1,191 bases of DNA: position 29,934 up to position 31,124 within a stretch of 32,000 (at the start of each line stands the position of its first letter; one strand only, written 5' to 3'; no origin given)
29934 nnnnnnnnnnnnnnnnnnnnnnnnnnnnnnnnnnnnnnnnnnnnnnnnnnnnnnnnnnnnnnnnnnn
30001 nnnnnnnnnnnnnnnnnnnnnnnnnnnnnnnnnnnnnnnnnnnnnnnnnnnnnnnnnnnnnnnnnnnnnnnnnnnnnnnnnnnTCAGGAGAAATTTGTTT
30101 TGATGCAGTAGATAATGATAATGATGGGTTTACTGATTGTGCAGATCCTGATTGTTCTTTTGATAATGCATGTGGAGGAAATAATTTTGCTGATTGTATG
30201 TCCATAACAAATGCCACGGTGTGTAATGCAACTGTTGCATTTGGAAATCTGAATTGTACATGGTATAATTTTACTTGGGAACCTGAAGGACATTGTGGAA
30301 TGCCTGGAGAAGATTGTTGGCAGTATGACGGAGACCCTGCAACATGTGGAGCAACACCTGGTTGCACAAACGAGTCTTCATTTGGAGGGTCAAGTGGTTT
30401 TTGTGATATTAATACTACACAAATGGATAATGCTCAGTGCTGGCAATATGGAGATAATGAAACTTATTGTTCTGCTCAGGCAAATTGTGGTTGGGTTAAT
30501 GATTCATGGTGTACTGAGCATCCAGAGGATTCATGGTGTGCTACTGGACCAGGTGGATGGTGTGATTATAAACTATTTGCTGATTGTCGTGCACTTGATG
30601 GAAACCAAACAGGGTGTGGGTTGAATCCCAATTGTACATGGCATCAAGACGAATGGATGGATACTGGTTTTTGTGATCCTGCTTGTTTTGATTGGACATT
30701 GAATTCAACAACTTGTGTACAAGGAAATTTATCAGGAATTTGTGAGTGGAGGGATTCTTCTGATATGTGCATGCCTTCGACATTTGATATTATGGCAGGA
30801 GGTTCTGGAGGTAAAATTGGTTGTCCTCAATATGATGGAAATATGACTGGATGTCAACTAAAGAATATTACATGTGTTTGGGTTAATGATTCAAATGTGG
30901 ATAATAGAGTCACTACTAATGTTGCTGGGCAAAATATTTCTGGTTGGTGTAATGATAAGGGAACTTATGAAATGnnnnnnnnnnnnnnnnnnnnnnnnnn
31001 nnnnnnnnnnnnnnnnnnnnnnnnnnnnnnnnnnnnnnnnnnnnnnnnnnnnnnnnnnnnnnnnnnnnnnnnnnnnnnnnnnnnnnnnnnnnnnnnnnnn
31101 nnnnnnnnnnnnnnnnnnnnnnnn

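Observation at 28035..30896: About 17 copies of a degenerate 25-35 aa Cys/Trp module, C-W-x-Y-D-G-[DN]-x-[TQ]-x-C-x(5-9)-C-x-W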

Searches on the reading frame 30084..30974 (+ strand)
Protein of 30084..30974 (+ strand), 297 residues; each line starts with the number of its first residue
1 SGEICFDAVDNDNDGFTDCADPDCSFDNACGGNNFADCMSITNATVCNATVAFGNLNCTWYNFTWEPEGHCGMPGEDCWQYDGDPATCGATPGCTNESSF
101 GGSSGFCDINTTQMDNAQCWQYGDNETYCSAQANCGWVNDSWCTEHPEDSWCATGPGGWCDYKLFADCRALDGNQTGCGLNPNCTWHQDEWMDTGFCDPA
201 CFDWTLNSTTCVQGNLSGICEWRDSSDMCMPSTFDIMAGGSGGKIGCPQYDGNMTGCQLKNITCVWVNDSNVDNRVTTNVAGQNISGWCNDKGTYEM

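Call 29: predict_structure(alignment_id=A2)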
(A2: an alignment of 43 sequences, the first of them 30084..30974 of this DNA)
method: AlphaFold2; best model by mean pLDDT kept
length: 297 residues; sequences in the alignment: 43
mean_pLDDT: 76.1   pTM: 0.56
mean pLDDT of the five models: 76.1, 75.4, 73.6, 71.0, 70.9
residues with pLDDT >= 90: 62; 70-90: 150; 50-70: 51; < 50: 34
segments of 3 or more residues with pLDDT < 50: 28-35, 234-244, 275-281, 293-297
pLDDT, mean of each block of 10 residues (from residue 1): 65 71 54 57 90 80 82 84 87 72 76 86 87 92 87 80 93 95 91 89 87 75 83 46 54 78 72 49 65 48
secondary structure, 60 per line:
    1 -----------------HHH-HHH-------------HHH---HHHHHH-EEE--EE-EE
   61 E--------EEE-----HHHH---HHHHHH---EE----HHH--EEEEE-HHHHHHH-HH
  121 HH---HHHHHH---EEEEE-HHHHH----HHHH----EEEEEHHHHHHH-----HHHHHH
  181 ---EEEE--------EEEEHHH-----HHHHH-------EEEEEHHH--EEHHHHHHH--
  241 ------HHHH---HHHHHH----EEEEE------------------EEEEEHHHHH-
elements in order: H44-49 E51-53 E59-61 E70-72 H78-81 H85-90 E105-109 H111-117 H119-122 H126-131 E135-139 H141-145 H150-153 E158-162 H163-169 H175-180 E184-187 E196-199 H208-212 E220-224 H232-238 H247-250 H254-259 E264-268 E287-291 H292-296

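Call 32: fold_search(model_id=the predicted structure, library=pdb)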
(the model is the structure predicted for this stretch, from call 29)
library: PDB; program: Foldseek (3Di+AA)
matches with E <= 10: 23; with E <= 0.001: 0
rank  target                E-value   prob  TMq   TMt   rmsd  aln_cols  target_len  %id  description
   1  7plp_A                6.5e-01  0.93  0.11  0.64   1.7        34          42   50  Human Teneurin-4 C-rich domain (released 2022-02-02)
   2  7plp_B                9.6e-01  0.90  0.11  0.67   1.7        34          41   50  Human Teneurin-4 C-rich domain (released 2022-02-02)
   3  7ban_A                1.8e+00  0.30  0.11  0.02   7.6        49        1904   35  human Teneurin4 Mut C2 (released 2022-01-12)
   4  7bam_A                3.1e+00  0.21  0.11  0.02   7.7        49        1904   35  human Teneurin4 WT C2 (released 2021-12-01)
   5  2hnd_A                3.5e+00  0.01  0.12  0.08  12.6       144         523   12  Crystal Structure of K101E Mutant HIV-1 Reverse Transcriptase in Complex with Nevirapine (released 2006-09-05)
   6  2hny_A                3.5e+00  0.01  0.11  0.08  12.6       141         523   11  Crystal Structure of E138K Mutant HIV-1 Reverse Transcriptase in Complex with Nevirapine (released 2006-09-05)
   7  8u9r_B                3.7e+00  0.01  0.09  0.04  13.8       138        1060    9  STRUCTURAL BASIS OF TRANSCRIPTION: RNA POLYMERASE II SUBSTRATE BINDING AND METAL COORDINATION USING A FREE-ELECTRON LA (released 2024-09-18)
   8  1hqe_A                4.5e+00  0.01  0.12  0.08  17.5       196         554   12  HUMAN IMMUNODEFICIENCY VIRUS TYPE 1 (released 2001-05-30)
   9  9mxt_A                5.5e+00  0.01  0.12  0.09  15.7       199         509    8  Cryo-EM Structure of HIV-1 Reverse Transcriptase p66 tetramer in Complex with 5-{2-[2-(2-oxo-4-sulfanylidene-3,4-dihyd (released 2025-09-10)
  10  7ru4_H                5.8e+00  0.01  0.08  0.16   9.5        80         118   14  CC6.33 IgG in complex with SARS-CoV-2-6P-Mut7 S protein (RBD/Fv local refinement) (released 2022-08-24)
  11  2ynf_A                7.1e+00  0.01  0.08  0.05  10.8        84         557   17  HIV-1 Reverse Transcriptase Y188L mutant in complex with inhibitor GSK560 (released 2013-01-09)
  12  8blx                  7.5e+00  0.01  0.08  0.06  13.0        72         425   14  Engineered Fructosyl Peptide Oxidase - X02A mutant (released 2023-11-22)
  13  7t9b_H                8.1e+00  0.02  0.07  0.14   8.9        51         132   16  ApexGT5 in complex with GT5-d42.16 and RM20A3 Fabs (released 2022-09-28)
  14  5j2m_A                8.1e+00  0.01  0.14  0.10  18.7       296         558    8  HIV-1 reverse transcriptase in complex with DNA and EFdA-triphosphate, a translocation-defective RT inhibitor (released 2016-08-03)
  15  7d58_C                8.6e+00  0.01  0.08  0.08   8.6        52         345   10  cryo-EM structure of human RNA polymerase III in elongating state (released 2021-02-17)
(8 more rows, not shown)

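Call 72: fold_search(model_id=the predicted structure, library=viral)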
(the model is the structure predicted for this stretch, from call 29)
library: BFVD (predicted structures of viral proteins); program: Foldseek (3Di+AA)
matches with E <= 10: 29; with E <= 0.001: 0
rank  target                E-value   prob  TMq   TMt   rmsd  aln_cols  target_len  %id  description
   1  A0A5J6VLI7            3.9e-01  0.18  0.11  0.18  18.2       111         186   15  Uncharacterized protein (Fragment) [Megaviridae environmental sample]
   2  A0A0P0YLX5            1.5e+00  0.11  0.10  0.13  15.2        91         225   13  (no name in the UniProt tables at hand)
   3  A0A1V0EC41            3.5e+00  0.02  0.10  0.15  10.8       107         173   14  (no name in the UniProt tables at hand)
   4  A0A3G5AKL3            4.5e+00  0.03  0.10  0.09   7.7        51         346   10  Uncharacterized protein [Sylvanvirus sp.]
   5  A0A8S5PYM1            4.5e+00  0.02  0.08  0.06  10.3        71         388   11  Uncharacterized protein [Myoviridae sp. ctgsk7]
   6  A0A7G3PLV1            5.1e+00  0.01  0.08  0.08  22.3       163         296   12  Uncharacterized protein [Sphingomonas phage vB_StuS_MMDA13]
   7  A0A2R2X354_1          5.8e+00  0.01  0.07  0.04  17.1       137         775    7  Uncharacterized protein [Leptomonas pyrrhocoris RNA virus satellite RNA1]
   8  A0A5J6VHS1            6.2e+00  0.02  0.09  0.10  14.5        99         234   12  NYN domain protein [Megaviridae environmental sample]
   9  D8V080                6.2e+00  0.01  0.08  0.08  11.0       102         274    8  Phosphoprotein P [Coastal Plains virus]
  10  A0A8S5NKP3            6.2e+00  0.01  0.05  0.20   6.9        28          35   25  Uncharacterized protein [Siphoviridae sp. ctK0l2]
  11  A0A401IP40            6.6e+00  0.08  0.08  0.17   2.5        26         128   31  Wsv306-like protein [Hemigrapsus takanoi nimavirus]
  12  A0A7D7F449            7.1e+00  0.04  0.08  0.20   9.8        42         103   14  (no name in the UniProt tables at hand)
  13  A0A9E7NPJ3            7.1e+00  0.02  0.11  0.09   9.7        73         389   14  (no name in the UniProt tables at hand)
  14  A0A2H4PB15            7.1e+00  0.01  0.09  0.11  13.8        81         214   11  (no name in the UniProt tables at hand)
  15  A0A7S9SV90            7.1e+00  0.01  0.09  0.12  10.4        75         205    9  (no name in the UniProt tables at hand)
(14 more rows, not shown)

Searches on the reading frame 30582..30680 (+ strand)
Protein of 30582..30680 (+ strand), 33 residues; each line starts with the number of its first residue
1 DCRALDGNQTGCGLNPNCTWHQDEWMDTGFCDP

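Call 36: search_solved_structures(query=A3, max_evalue=10, show_alignments=3)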
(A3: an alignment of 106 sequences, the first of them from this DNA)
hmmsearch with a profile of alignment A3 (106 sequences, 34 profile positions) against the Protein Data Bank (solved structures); distinct sequences matched with E-value up to 10: 1.
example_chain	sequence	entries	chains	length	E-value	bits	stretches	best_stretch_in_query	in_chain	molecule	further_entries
5m4t_A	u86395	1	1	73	0.6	13.8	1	2-32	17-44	Variant surface glycoprotein MITAT 1.1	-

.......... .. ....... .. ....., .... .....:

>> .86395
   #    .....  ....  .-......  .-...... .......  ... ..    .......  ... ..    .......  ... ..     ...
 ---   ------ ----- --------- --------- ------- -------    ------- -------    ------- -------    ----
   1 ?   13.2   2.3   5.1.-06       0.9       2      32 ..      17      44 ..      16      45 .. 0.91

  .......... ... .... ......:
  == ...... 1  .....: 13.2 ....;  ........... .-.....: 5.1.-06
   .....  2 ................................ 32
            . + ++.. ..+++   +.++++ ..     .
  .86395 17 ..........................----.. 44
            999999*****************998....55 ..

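Call 42: search_protein_representatives(alignment_id=A3)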
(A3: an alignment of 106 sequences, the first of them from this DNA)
Query: 106 sequences, 34 profile positions. Proteins with E-value up to 0.001 (for the whole library): 79; up to 1e-10: 25; up to 1e-30: 2. The best 79 are listed.
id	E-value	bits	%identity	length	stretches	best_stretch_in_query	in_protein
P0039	5.4e-42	158.0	-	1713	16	1-34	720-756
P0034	9.0e-32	125.2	-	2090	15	1-34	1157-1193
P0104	2.3e-30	120.7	-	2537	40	1-34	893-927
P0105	7.8e-29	115.8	-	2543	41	1-33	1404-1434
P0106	6.2e-27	109.8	-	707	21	1-33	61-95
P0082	2.7e-26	107.7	-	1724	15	1-33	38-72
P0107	3.7e-26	107.3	-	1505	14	1-33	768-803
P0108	8.2e-25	103.0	-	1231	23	2-34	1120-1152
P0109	3.4e-21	91.4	-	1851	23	1-34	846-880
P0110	6.8e-20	87.3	-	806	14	1-33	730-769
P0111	1.4e-19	86.2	-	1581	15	1-33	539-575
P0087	8.1e-19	83.8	-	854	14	1-33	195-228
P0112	8.3e-19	83.8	-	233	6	1-33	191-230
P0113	3.1e-18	81.9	-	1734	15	1-32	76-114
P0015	4.0e-17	78.4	-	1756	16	1-34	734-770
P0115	1.1e-15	73.8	-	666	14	1-24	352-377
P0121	7.9e-13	64.6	-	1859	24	1-33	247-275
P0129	1.3e-09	54.3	-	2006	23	1-24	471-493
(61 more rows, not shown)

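Call 43: list_cluster_members(proteins=[P0104, P0105, P0106, P0108, P0109, P0121, P0129, P0112, P0001, P0115])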
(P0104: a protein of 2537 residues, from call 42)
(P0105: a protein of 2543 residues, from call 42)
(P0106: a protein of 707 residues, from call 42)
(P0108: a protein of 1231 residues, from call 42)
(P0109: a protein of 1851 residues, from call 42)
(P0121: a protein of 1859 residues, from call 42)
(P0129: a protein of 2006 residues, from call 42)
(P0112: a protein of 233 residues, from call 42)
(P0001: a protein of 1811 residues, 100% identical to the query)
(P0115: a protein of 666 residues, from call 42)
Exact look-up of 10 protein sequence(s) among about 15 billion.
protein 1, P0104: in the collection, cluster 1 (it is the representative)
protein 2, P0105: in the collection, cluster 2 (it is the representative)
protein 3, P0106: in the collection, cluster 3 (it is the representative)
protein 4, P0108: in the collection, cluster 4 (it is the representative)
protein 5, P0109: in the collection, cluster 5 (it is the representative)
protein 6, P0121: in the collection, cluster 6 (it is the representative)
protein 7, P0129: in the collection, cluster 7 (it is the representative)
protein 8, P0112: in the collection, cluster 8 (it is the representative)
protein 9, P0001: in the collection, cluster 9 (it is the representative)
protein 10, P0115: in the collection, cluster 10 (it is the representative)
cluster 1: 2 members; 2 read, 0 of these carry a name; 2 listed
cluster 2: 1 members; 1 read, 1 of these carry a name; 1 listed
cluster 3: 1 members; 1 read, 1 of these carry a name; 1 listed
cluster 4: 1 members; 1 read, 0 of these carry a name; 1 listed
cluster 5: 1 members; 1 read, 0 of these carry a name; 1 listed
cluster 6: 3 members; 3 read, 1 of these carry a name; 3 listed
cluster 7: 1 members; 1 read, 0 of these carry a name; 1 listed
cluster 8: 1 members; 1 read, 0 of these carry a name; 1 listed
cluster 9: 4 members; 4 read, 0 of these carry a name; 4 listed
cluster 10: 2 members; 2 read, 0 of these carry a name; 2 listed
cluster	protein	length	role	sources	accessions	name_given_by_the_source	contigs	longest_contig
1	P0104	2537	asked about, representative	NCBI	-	-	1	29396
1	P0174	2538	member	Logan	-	-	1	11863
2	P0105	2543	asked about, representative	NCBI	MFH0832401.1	MAG: PGF-pre-PGF domain-containing protein [Candidatus Aenigmatarchaeota archaeon]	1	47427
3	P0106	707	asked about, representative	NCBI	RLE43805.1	hypothetical protein DRJ16_03430, partial [Candidatus Woesearchaeota archaeon]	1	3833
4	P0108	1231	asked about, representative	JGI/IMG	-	-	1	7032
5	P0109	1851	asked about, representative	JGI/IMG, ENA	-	-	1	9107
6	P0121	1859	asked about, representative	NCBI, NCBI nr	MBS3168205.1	hypothetical protein J4216_03715 [Candidatus Woesearchaeota archaeon] | hypothetical protein [Candidatus Woesearchaeota archaeon]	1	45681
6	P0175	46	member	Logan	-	-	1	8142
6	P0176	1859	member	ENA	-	-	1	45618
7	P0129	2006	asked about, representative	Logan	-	-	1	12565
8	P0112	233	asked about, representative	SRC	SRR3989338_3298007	-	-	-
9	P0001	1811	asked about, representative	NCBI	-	-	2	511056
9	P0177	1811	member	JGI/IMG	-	-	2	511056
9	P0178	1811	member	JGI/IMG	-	-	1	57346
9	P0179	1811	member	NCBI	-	-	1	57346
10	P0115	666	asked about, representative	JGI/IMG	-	-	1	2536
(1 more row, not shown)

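Call 55: search_protein_families(library=pfam, alignment_id=A3, max_evalue=10)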
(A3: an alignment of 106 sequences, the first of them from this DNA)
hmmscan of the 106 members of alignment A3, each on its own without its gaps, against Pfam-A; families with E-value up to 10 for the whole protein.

A. member 1, seq(33 aa): 0 families

B. families by the number of members that match (of 106 scanned): 27 families (the first 25 are shown)
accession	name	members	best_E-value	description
PF01508.21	Paramecium_SA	5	0.0038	Paramecium surface antigen domain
PF00088.24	Trefoil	4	0.07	Trefoil (P-type) domain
PF10659.14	Trypan_glycop_C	3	0.037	Trypanosome variant surface glycoprotein C-terminal domain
PF01437.31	PSI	2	0.0066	Plexin repeat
PF12714.13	TILa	2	0.0081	TILa domain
PF21604.3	CRLF2_D1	1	0.012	Cytokine receptor-like factor 2-like, D1 domain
PF24479.1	PSI_PlexinA-B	1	0.018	Plexin A/B, PSI domain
PF18366.7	zf_ZIC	1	0.024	Zic proteins zinc finger domain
PF18044.7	zf-CCCH_4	1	0.032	CCCH-type zinc finger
PF20801.2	MAML1_3_TAD2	1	0.038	Mastermind-like 1/3, transactivation domain 2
PF17205.9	PSI_integrin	1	0.046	Integrin plexin domain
PF03854.20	zf-P11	1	0.057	P-11 zinc finger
PF21615.3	CBM-like_2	1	0.061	Carbohydrate binding module-like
PF14387.11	DUF4418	1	0.073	Domain of unknown function (DUF4418)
PF12511.13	DUF3716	1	0.13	Protein of unknown function (DUF3716)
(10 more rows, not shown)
